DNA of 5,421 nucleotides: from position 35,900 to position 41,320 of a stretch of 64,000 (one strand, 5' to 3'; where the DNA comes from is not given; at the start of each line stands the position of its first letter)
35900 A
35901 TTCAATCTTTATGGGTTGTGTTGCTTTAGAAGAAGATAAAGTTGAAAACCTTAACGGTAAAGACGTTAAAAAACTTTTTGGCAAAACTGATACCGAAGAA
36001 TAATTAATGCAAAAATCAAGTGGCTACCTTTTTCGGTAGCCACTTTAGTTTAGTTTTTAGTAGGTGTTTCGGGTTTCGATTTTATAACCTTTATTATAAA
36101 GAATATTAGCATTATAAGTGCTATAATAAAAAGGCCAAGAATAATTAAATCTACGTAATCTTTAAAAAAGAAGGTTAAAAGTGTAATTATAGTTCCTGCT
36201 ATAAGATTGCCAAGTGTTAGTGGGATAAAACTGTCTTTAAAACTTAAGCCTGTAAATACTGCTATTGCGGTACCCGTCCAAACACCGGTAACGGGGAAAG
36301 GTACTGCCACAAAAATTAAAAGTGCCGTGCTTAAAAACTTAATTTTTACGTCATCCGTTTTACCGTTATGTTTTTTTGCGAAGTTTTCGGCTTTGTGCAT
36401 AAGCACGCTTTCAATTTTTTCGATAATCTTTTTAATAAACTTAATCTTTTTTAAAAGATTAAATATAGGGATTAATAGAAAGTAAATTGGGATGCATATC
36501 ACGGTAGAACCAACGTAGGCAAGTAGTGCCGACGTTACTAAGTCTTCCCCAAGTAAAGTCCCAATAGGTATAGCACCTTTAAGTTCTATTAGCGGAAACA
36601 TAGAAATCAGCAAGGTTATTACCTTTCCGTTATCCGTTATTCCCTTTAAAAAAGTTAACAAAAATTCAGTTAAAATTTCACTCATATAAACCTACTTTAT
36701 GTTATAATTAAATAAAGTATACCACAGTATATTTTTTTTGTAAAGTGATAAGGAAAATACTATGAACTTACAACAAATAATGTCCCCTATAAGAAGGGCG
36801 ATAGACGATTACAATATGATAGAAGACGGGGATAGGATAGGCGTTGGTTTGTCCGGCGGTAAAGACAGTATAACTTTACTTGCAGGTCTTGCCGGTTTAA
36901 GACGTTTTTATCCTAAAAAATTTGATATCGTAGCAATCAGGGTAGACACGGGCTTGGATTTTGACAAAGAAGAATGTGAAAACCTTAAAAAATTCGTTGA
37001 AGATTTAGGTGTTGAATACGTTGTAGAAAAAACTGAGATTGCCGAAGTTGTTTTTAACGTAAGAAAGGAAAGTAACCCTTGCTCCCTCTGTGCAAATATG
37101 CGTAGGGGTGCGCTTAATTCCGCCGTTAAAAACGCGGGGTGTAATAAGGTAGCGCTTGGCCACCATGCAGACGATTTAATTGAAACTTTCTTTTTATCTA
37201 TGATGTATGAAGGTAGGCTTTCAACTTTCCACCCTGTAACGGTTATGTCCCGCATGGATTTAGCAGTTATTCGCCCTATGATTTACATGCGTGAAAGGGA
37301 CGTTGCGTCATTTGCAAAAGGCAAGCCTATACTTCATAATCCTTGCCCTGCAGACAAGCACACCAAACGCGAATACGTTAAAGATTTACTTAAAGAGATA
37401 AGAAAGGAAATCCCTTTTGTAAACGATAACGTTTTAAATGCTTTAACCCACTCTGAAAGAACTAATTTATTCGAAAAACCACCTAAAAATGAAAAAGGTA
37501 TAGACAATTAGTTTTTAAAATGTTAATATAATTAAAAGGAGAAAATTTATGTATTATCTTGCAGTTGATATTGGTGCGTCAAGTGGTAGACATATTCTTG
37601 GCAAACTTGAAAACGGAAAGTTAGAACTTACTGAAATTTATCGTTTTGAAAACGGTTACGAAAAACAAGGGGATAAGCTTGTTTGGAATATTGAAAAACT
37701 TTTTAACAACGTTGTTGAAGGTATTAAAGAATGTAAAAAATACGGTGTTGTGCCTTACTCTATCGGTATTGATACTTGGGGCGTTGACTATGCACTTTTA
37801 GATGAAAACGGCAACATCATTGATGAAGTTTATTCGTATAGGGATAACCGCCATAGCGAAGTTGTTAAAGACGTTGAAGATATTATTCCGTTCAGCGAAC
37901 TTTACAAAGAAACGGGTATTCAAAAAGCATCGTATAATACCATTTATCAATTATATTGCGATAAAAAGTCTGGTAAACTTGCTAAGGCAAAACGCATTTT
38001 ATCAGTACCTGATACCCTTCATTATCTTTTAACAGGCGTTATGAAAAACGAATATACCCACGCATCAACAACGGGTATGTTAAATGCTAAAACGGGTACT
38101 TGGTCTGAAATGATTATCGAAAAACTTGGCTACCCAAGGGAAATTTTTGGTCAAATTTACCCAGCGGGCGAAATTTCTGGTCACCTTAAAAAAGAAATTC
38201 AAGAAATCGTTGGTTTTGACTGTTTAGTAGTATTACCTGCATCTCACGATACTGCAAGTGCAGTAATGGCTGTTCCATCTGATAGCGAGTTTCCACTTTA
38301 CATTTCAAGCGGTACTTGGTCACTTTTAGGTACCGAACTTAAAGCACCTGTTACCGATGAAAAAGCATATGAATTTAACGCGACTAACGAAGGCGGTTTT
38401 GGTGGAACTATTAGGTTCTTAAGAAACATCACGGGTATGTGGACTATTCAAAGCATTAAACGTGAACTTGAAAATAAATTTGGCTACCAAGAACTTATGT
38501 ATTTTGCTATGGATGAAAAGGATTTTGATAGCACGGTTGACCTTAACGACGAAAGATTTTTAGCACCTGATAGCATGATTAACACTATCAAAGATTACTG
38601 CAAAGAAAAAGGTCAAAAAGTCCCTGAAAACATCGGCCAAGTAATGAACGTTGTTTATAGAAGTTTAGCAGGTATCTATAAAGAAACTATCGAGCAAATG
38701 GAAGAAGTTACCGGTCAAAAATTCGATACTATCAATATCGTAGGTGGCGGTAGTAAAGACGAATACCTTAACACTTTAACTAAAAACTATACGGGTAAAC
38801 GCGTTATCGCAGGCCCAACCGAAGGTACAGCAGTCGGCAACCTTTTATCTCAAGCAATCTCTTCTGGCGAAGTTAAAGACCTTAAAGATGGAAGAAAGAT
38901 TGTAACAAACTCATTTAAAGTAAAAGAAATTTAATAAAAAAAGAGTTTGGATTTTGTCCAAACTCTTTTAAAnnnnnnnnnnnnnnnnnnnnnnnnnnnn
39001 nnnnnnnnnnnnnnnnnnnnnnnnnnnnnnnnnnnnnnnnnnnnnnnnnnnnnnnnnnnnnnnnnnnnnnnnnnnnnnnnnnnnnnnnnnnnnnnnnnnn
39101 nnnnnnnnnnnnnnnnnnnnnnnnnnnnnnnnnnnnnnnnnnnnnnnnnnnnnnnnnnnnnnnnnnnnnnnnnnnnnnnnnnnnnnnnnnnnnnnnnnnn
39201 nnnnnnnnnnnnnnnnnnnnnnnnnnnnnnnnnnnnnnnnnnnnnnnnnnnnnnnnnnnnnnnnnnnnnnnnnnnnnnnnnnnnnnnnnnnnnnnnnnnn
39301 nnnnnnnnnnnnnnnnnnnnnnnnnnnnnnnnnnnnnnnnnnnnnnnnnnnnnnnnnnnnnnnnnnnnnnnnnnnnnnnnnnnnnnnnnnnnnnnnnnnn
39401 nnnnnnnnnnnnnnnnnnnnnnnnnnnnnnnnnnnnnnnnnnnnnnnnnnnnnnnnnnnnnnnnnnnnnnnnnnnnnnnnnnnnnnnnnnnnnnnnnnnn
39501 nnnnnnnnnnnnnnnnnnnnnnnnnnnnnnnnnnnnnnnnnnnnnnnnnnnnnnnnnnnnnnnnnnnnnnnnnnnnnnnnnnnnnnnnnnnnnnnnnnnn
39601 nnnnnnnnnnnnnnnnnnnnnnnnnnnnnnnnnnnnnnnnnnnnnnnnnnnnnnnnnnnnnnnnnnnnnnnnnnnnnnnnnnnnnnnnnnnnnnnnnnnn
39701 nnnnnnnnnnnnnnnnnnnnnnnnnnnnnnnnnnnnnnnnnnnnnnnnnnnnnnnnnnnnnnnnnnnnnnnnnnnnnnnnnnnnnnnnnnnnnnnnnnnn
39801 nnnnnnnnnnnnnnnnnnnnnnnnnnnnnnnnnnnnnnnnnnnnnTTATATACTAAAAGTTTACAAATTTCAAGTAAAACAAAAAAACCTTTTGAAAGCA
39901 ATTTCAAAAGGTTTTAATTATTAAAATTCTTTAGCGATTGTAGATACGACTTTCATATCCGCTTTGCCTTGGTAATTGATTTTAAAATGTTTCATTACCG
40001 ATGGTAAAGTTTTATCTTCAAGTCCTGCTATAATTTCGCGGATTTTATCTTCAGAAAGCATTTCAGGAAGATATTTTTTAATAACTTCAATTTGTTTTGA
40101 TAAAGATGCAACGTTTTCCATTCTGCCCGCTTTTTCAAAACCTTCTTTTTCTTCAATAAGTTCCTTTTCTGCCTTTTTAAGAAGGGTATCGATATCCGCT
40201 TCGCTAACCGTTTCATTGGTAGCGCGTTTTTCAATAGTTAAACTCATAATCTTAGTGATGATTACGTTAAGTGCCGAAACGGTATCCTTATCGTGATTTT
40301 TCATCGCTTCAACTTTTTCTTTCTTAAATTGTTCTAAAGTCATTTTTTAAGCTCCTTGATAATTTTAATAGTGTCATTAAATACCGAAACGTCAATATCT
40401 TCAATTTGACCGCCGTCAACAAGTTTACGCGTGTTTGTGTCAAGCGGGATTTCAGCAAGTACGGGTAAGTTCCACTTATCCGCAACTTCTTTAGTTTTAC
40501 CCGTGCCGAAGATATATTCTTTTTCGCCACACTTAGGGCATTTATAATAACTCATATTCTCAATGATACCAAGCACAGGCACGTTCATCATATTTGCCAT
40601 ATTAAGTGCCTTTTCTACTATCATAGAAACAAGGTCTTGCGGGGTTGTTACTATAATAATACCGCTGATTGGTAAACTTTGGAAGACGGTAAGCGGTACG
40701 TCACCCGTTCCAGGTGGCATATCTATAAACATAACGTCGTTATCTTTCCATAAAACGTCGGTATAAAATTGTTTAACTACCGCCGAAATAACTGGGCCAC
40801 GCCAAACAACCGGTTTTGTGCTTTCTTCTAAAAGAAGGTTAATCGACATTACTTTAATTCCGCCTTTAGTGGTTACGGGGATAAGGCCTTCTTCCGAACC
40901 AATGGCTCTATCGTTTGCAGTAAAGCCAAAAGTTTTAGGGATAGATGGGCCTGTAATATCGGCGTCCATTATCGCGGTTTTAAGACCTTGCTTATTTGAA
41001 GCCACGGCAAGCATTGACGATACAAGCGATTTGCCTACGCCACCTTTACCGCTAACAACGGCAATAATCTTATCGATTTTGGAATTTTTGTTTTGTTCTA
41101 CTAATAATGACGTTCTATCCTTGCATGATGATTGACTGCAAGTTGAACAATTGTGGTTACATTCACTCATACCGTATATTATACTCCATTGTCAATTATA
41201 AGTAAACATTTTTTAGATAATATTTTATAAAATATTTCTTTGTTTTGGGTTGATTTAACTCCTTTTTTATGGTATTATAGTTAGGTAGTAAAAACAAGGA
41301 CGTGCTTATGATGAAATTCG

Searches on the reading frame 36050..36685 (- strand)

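Call 68: search_protein_families(library=pfam, proteins=[window:36050-36685:-], max_evalue=0.00001)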
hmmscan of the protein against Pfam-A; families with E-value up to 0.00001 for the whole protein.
window:36050-36685:- (211 aa): 1 family
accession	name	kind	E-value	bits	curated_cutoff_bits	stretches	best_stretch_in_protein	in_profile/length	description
PF06695.16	Sm_multidrug_ex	-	3.8e-28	99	30.7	1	34-166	1-121/121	Putative small multi-drug export protein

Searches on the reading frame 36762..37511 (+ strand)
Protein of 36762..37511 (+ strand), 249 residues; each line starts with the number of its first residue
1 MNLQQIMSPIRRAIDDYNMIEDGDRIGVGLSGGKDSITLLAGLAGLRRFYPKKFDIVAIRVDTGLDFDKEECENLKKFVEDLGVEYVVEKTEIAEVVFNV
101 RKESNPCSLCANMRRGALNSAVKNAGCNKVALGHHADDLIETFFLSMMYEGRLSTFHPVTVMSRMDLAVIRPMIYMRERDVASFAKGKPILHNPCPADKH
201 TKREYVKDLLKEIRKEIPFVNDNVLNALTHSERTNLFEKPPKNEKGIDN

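Call 68: search_protein_families(library=pfam, proteins=[window:36762-37511:+], max_evalue=0.00001)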
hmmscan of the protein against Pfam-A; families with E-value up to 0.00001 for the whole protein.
window:36762-37511:+ (249 aa): 1 family
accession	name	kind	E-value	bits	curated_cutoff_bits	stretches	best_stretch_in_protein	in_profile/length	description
PF01171.26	ATP_bind_3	-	5.3e-17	62.6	27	1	26-190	2-161/182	PP-loop family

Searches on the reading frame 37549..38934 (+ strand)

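Call 68: search_protein_families(library=pfam, proteins=[window:37549-38934:+], max_evalue=0.00001)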
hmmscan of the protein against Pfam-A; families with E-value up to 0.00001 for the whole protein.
window:37549-38934:+ (461 aa): 2 families
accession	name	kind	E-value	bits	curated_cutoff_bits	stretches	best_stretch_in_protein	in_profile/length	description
PF00370.27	FGGY_N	-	8.3e-31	107.9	28.8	1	2-240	1-244/245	FGGY family of carbohydrate kinases, N-terminal domain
PF02782.22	FGGY_C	-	5.9e-24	85.4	27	1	250-438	1-197/198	FGGY family of carbohydrate kinases, C-terminal domain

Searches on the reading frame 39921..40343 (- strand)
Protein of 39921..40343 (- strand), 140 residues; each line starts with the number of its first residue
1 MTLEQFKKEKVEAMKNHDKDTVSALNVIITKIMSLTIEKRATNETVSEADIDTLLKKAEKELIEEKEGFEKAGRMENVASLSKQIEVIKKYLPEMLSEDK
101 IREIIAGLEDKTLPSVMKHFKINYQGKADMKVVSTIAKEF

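Call 68: search_protein_families(library=pfam, proteins=[window:39921-40343:-], max_evalue=0.00001)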
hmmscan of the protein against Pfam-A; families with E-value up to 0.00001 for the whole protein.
window:39921-40343:- (140 aa): 1 family
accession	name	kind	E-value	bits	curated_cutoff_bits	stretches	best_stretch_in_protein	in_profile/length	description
PF09424.15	YqeY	-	2.3e-19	70.4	27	1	4-139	2-141/143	Yqey-like protein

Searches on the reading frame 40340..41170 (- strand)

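Call 68: search_protein_families(library=pfam, proteins=[window:40340-41170:-], max_evalue=0.00001)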
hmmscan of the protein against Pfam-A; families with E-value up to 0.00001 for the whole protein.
window:40340-41170:- (276 aa): 2 families
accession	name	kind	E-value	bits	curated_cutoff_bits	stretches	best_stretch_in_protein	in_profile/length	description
PF10609.15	ParA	-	6.6e-88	294.7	27.1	1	32-255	2-223/246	NUBPL iron-transfer P-loop NTPase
PF01656.29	CbiA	-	1.7e-10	41.4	25.4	1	36-207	1-83/125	CobQ/CobB/MinD/ParA nucleotide binding domain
